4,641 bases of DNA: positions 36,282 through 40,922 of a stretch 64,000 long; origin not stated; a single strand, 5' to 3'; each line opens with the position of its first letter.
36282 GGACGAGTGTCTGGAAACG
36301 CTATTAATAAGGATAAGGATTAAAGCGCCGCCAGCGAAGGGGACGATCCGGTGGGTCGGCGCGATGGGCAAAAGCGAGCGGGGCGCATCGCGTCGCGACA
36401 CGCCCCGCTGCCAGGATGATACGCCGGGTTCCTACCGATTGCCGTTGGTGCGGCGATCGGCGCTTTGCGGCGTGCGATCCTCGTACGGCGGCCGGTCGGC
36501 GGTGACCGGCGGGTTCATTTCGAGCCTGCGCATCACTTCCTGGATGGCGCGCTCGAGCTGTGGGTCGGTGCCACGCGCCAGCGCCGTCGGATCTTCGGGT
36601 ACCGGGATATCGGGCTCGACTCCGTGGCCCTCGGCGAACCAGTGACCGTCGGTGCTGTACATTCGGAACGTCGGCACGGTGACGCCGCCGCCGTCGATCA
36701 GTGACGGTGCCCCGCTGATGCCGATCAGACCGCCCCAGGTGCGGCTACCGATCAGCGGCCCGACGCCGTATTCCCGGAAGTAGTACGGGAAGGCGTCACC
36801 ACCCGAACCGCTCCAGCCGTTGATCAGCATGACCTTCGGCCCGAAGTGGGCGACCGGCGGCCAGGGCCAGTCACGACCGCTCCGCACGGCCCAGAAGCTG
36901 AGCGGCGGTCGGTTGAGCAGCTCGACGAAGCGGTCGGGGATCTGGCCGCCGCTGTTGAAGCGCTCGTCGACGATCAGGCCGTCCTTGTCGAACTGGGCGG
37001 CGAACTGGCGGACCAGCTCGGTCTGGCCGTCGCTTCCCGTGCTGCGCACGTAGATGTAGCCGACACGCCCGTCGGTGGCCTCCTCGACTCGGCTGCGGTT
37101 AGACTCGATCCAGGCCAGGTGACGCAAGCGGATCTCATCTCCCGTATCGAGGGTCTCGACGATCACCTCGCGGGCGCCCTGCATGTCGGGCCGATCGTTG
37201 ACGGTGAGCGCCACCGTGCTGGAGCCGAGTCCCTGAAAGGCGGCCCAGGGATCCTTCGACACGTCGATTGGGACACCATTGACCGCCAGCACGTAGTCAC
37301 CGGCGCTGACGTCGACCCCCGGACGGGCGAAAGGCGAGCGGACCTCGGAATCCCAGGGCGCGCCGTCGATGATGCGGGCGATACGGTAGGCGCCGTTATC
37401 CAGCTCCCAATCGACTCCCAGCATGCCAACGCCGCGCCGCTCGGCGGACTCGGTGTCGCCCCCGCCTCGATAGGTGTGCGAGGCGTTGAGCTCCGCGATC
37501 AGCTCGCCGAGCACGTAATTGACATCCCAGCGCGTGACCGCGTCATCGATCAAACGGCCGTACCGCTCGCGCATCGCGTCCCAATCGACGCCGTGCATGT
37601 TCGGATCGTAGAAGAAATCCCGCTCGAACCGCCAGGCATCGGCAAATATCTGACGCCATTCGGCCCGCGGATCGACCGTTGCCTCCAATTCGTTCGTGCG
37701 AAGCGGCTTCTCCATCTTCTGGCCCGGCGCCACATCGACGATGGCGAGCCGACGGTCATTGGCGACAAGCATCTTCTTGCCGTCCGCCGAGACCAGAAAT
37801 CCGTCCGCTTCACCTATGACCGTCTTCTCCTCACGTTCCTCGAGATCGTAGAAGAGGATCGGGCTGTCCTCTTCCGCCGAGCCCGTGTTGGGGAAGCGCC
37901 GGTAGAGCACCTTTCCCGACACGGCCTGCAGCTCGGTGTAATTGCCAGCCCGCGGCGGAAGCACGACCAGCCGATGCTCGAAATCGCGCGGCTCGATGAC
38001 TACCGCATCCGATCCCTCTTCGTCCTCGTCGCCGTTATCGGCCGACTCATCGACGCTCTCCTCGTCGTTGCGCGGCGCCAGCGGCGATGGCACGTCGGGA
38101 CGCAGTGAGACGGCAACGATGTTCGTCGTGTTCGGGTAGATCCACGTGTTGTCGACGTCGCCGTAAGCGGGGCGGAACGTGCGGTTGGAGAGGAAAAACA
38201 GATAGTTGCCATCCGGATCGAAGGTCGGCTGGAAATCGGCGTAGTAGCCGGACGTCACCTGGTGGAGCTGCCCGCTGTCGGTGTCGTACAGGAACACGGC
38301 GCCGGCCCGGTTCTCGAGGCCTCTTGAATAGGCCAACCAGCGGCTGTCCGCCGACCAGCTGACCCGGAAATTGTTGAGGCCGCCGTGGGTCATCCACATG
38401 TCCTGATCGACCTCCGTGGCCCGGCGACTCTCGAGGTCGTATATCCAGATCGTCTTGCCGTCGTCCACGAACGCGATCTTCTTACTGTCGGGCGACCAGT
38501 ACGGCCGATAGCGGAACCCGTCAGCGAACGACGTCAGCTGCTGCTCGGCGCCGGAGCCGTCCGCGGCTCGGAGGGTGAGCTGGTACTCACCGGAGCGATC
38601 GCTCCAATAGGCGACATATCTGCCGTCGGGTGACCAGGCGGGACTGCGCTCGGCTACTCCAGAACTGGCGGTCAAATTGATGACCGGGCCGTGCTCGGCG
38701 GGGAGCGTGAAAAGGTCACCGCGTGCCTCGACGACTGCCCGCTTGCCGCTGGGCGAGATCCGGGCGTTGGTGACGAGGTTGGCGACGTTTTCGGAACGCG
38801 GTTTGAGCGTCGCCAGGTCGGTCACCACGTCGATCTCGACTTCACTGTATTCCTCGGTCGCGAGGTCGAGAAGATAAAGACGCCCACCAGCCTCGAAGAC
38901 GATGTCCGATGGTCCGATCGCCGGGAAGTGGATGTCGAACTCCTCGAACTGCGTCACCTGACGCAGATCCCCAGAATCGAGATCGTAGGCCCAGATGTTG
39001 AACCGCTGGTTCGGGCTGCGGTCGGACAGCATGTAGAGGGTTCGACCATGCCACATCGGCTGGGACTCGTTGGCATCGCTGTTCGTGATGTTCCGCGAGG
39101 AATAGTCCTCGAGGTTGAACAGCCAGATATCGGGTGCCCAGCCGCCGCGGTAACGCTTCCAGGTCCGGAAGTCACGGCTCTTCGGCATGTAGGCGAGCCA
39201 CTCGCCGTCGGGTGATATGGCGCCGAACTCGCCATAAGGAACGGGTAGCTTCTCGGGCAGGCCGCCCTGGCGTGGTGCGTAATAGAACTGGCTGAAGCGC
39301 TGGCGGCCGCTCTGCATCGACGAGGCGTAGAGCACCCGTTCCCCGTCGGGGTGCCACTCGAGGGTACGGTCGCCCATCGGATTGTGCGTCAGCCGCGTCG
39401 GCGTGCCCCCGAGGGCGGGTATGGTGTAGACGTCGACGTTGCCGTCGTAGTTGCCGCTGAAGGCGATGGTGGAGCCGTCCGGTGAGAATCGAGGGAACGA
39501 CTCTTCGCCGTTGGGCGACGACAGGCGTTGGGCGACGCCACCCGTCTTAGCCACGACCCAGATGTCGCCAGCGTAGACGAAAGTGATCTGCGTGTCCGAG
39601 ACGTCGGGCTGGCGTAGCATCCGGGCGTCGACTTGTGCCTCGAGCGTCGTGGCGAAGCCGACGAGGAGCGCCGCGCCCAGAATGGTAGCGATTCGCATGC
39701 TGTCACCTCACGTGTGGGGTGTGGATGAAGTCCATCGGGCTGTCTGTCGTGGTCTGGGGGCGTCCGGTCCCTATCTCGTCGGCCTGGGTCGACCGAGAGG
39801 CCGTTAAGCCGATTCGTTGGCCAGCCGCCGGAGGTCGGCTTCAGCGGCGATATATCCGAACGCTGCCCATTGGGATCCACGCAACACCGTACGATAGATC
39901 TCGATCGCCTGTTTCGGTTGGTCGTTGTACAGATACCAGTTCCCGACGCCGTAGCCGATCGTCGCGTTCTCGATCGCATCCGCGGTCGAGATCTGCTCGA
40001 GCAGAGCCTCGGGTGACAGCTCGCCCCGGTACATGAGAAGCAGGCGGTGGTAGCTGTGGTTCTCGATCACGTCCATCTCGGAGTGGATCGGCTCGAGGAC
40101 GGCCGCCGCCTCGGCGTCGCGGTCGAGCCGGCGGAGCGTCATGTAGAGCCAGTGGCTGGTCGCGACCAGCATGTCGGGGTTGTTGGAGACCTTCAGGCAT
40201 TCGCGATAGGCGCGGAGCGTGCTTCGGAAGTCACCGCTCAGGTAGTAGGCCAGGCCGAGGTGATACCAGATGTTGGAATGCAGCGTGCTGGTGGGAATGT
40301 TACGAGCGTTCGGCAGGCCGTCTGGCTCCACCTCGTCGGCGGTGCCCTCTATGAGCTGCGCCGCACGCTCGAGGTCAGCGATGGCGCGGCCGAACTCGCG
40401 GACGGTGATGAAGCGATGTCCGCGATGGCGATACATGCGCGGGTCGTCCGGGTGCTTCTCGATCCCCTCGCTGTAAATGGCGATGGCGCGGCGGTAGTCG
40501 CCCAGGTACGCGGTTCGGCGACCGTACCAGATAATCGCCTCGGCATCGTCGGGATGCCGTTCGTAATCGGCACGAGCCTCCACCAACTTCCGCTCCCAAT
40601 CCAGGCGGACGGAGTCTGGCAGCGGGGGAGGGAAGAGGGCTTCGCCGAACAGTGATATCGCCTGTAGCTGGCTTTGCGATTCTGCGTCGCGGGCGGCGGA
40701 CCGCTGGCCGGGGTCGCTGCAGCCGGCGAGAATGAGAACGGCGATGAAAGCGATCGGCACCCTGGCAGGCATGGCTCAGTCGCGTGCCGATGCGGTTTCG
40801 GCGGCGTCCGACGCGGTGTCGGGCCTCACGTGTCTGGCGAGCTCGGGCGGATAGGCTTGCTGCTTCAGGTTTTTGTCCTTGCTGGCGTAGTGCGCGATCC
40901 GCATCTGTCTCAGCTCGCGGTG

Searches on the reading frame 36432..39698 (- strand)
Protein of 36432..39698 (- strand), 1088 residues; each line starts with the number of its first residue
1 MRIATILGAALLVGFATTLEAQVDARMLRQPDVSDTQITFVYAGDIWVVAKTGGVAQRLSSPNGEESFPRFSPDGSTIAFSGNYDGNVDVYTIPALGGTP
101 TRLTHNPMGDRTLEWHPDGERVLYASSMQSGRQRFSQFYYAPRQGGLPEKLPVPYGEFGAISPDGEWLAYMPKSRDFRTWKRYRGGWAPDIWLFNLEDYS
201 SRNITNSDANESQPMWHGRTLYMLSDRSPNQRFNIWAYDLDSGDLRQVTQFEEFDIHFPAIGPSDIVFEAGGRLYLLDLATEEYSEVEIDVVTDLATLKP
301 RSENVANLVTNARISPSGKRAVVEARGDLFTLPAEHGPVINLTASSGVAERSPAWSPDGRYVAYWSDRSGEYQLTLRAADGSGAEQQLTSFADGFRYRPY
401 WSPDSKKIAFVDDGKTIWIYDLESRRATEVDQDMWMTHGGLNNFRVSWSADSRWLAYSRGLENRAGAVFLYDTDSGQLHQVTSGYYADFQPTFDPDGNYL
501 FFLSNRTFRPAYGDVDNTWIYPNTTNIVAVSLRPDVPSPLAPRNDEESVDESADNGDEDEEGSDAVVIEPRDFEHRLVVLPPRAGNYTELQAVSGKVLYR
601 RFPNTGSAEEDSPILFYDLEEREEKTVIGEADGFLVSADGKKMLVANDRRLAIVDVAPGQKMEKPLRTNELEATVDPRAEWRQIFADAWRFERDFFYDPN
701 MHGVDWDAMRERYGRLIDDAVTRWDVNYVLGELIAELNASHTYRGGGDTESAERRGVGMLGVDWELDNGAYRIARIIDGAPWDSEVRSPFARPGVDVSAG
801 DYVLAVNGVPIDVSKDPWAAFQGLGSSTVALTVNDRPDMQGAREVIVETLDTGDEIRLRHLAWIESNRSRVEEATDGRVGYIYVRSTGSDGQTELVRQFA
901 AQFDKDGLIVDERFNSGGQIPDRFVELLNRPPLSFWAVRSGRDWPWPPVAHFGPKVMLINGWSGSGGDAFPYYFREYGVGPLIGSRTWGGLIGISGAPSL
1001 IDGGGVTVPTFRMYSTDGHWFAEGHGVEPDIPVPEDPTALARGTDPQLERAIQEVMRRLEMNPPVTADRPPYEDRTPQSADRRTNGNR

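Call 53: search_protein_families(library=ncbifam, proteins=[window:36432-39698:-], max_evalue=0.0001)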
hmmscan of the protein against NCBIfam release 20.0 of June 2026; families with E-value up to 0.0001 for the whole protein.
window:36432-39698:- (1088 aa): 8 families
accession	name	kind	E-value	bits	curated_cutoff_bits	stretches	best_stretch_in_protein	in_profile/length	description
TIGR02800.1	propeller_TolB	equivalog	8.7e-45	153.4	343.15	3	54-171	225-340/418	Tol-Pal system beta propeller repeat protein TolB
NF002183.0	PRK01029.1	equivalog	4.9e-25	88.4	405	2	351-482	284-411/429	Tol-Pal system protein TolB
NF033523.0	lasso_peptidase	equivalog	3e-20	72.6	400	2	52-128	76-152/638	Atxe2 family lasso peptide isopeptidase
NF053518.1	DipepPtdsDpp5Prph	equivalog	3.6e-19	68.8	900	0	328-415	43-127/655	dipeptidyl-peptidase Dpp5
NF003124.0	PRK04043.1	equivalog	6.8e-08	31.7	428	0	46-84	351-388/419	Tol-Pal system protein TolB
NF045588.1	Cterm_S41_CtpA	exception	9e-07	28.1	625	1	680-1053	31-399/401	carboxyl-terminal processing protease CtpA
TIGR00225.1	prc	subfamily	6e-06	25.5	218.6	0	954-1038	237-319/335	C-terminal processing peptidase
NF045589.1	Cterm_S41_CtpB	exception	1.1e-05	24.3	633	0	954-1055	303-412/416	carboxyl-terminal processing protease CtpB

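Call 54: search_protein_families(library=pfam, proteins=[window:36432-39698:-], max_evalue=0.0001)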
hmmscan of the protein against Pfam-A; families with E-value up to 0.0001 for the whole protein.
window:36432-39698:- (1088 aa): 7 families
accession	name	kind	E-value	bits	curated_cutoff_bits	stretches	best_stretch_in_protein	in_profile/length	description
PF07676.18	PD40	-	1.3e-36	124.2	20.9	3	57-91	2-37/38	WD40-like Beta Propeller Repeat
PF14685.13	PDZ_Tricorn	-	3.7e-24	85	25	1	758-847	1-88/88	Tricorn protease PDZ domain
PF14684.11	Tricorn_C1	-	6.2e-22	77.7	24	1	677-735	1-59/59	Tricorn protease C1 domain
PF03572.23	Peptidase_S41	-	2.4e-20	73.2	24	1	878-1033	1-165/165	Peptidase family S41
PF25174.1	Beta-prop_THOC3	-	9.2e-10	38.4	305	0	354-504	9-148/272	THOC3 beta-propeller domain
PF00930.27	DPPIV_N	-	2.2e-09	37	22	0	42-160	21-153/354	Dipeptidyl peptidase IV (DPP IV) N-terminal region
PF02897.21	Peptidase_S9_N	-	8.5e-05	21.9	24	0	354-507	130-297/414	Prolyl oligopeptidase, N-terminal beta-propeller domain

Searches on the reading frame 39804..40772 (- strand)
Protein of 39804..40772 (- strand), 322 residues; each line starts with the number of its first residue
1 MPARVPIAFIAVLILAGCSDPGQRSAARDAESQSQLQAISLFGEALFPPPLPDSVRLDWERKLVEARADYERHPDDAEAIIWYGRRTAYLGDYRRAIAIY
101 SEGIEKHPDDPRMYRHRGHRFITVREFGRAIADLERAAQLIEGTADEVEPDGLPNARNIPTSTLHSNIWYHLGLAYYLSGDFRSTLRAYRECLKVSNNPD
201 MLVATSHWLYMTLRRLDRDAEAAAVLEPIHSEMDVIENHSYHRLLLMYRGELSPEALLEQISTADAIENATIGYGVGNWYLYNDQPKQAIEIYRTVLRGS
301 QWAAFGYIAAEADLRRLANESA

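Call 6: search_protein_families(library=pfam, proteins=[window:39804-40772:-], max_evalue=0.01)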
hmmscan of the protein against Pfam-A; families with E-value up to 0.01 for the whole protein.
window:39804-40772:- (322 aa): 13 families
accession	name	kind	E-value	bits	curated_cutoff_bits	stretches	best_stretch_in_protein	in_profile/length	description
PF13428.12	TPR_14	-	5e-11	42.6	23.5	1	78-117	2-41/44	Tetratricopeptide repeat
PF07719.23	TPR_2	-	9.8e-11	41.4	27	1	168-196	3-31/34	Tetratricopeptide repeat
PF00515.34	TPR_1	-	4.7e-10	39.3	27.8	1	167-195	2-30/34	Tetratricopeptide repeat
PF13181.12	TPR_8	-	1.4e-06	28.5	25.7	0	167-198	2-33/34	Tetratricopeptide repeat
PF13174.12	TPR_6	-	4.8e-06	27.3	26.3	0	169-194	3-28/33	Tetratricopeptide repeat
PF13371.12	TPR_9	-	1.8e-05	25.1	35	1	91-140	9-58/73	Tetratricopeptide repeat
PF13414.12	TPR_11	-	1.9e-05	24.7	26.8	0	88-119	5-36/42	TPR repeat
PF13424.12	TPR_12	-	2.2e-05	25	30.1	0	160-195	39-74/77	Tetratricopeptide repeat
PF14559.12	TPR_19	-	3.2e-05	24.6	25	1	62-114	6-62/68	Tetratricopeptide repeat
PF12895.13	ANAPC3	-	0.00018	22.2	27.2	0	170-199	27-56/82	Anaphase-promoting complex, cyclosome, subunit 3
PF13176.12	TPR_7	-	0.00059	20.2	27.9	0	277-299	6-28/36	Tetratricopeptide repeat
PF13432.12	TPR_16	-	0.0011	19.8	32.7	1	88-138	8-58/65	Tetratricopeptide repeat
PF24575.1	TPR_Slam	-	0.0023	18.8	35.2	0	70-111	38-81/104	Surface lipoprotein assembly modifier, N-terminal TPR repeats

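Call 7: search_protein_families(library=ncbifam, proteins=[window:39804-40772:-], max_evalue=0.01)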
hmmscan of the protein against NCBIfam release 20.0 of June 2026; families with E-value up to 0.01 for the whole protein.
window:39804-40772:- (322 aa): 9 families
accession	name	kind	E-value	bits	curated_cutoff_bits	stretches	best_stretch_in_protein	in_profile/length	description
NF040959.1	MamA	equivalog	3.2e-12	46.3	200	2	71-139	65-133/204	magnetosome protein MamA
TIGR02795.1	tol_pal_ybgF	equivalog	7.4e-07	29.8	90.1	0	158-229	31-102/119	tol-pal system protein YbgF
TIGR02917.1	PEP_TPR_lipo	equivalog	2.1e-05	22.6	312.2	0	165-299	600-732/899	XrtA/PEP-CTERM system TPR-repeat protein PrsT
TIGR02552.1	LcrH_SycD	equivalog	0.0006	19.5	104.8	0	88-142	63-117/136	SycD/LcrH family type III secretion system chaperone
NF047507.1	TPR_BatC_Lepto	exception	0.0052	16.3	175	0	163-205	93-133/214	TPR repeat-containing protein BatC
TIGR02521.1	type_IV_pilW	equivalog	0.0057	16.2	154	0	91-145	45-99/234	type IV pilus biogenesis/stability protein PilW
NF007692.0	PRK10370.1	equivalog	0.0064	16.1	306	0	161-205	76-121/206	heme lyase NrfEFG subunit NrfG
NF040586.1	FxSxx_TPR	equivalog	0.0072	14.8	300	0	60-233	537-712/830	FxSxx-COOH system tetratricopeptide repeat protein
NF047371.1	FlcA_CTERM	equivalog_domain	0.0084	14.6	300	0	72-118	184-232/646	periplasmic flagellar collar protein FlcA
